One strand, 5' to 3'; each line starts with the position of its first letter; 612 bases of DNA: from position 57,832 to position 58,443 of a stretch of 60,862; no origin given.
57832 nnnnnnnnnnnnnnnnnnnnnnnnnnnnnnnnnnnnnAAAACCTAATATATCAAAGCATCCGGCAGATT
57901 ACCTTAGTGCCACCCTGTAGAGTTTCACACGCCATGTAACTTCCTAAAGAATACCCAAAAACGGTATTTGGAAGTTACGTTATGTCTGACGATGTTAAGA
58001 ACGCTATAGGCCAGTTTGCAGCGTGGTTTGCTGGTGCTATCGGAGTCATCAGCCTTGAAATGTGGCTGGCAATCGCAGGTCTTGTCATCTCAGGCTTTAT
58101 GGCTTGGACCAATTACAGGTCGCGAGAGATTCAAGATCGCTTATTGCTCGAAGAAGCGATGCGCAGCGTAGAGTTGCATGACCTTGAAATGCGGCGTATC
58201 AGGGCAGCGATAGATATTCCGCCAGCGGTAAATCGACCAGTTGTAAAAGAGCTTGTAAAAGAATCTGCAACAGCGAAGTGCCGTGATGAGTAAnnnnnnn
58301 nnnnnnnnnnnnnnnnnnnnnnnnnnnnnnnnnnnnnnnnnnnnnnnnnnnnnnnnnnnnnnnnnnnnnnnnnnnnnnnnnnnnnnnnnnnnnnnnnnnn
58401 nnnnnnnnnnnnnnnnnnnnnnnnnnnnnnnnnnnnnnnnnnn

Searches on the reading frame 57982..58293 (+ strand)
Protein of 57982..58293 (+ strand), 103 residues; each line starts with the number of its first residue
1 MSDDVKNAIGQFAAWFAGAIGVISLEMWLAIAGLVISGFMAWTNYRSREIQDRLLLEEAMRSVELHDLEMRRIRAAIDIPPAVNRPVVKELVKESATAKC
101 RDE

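Call 73: search_protein_families(library=pfam, proteins=[window:57982-58293:+], max_evalue=0.01)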
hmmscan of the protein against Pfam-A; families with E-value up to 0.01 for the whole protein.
window:57982-58293:+ (103 aa): 1 family
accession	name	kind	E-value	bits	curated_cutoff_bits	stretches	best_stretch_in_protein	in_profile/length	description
PF16080.10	Phage_holin_2_3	-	0.0039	17.6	28.8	1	15-48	13-48/56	Bacteriophage holin family HP1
